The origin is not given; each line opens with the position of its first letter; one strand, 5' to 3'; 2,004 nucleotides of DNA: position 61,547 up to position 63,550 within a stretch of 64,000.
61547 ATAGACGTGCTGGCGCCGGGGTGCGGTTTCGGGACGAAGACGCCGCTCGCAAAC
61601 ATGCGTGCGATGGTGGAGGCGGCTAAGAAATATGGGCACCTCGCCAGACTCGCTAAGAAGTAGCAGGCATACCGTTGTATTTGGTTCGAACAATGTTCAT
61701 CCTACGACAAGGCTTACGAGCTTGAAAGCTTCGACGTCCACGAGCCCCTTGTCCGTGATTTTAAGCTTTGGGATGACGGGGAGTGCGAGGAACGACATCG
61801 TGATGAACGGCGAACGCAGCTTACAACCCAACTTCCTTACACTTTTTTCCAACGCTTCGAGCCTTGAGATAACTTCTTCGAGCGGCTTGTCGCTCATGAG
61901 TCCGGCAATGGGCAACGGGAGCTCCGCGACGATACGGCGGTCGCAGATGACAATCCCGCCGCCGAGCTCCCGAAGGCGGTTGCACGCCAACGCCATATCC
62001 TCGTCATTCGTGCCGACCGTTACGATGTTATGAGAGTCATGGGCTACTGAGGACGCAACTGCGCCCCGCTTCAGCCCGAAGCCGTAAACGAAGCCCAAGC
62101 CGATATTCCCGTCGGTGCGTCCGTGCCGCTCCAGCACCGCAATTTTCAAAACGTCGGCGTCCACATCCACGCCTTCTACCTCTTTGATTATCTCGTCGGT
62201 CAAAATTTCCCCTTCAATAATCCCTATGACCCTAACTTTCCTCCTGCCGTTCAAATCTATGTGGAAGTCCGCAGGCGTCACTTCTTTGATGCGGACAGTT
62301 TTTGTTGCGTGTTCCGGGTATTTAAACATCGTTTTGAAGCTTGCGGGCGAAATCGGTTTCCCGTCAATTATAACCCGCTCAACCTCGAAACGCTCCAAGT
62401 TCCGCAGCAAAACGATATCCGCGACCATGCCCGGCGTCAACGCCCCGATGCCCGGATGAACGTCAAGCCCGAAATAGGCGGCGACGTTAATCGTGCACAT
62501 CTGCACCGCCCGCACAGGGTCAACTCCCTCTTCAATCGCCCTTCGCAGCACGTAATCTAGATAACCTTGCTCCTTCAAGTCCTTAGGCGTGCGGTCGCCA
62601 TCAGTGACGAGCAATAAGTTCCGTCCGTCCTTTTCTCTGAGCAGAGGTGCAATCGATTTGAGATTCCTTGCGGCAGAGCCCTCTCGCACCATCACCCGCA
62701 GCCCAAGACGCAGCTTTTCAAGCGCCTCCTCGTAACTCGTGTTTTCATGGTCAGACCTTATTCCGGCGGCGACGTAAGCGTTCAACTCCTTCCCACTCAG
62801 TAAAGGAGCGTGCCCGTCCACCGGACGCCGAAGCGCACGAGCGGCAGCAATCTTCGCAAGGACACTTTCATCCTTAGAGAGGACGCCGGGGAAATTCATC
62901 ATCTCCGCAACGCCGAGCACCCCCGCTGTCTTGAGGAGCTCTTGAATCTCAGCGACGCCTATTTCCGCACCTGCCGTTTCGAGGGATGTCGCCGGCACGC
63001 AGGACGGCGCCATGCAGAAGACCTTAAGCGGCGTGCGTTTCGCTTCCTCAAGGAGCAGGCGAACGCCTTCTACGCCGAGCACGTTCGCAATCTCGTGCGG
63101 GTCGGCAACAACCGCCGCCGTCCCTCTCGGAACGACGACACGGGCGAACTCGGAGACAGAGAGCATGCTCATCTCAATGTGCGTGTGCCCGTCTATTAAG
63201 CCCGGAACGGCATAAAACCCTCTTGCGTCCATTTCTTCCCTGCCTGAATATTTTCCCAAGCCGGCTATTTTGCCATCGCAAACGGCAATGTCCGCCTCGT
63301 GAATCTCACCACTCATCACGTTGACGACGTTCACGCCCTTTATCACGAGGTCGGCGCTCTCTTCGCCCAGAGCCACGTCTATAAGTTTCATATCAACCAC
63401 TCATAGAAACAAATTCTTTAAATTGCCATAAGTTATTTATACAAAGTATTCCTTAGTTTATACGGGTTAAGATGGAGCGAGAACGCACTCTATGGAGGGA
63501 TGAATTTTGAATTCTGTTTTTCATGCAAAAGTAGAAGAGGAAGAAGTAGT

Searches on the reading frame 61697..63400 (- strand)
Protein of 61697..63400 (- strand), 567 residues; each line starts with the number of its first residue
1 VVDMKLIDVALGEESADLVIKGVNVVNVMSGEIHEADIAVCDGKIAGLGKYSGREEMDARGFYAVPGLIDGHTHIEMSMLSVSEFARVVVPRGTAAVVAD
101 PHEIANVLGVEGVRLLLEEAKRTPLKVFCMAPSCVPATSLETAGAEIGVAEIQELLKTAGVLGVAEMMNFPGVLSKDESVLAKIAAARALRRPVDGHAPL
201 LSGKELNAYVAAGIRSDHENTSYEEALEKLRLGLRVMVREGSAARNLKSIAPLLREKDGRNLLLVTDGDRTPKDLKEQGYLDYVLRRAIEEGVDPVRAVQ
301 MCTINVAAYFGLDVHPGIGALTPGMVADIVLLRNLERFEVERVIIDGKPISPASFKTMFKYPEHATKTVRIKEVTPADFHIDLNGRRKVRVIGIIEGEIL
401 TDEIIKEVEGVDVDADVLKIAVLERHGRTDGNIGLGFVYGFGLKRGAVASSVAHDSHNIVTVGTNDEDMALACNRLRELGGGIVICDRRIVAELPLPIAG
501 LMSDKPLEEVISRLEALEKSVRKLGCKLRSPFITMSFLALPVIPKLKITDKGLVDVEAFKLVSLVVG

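Call 70: search_protein_families(library=pfam, max_evalue=0.01, proteins=[window:61697-63400:-])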
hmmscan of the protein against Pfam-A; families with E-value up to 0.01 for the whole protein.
window:61697-63400:- (567 aa): 4 families
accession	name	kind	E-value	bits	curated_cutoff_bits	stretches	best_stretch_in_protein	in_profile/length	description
PF13382.11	Adenine_deam_C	-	2.1e-66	222.9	27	1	411-560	20-169/169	Adenine deaminase C-terminal domain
PF01979.26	Amidohydro_1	-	2.4e-36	126.1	25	1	64-349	2-344/345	Amidohydrolase family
PF07969.17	Amidohydro_3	-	8.5e-10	39.1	29.7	2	288-349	402-470/472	Amidohydrolase family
PF00449.26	Urease_alpha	-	0.0045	17.7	23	0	13-53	63-101/121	Urease alpha-subunit, N-terminal domain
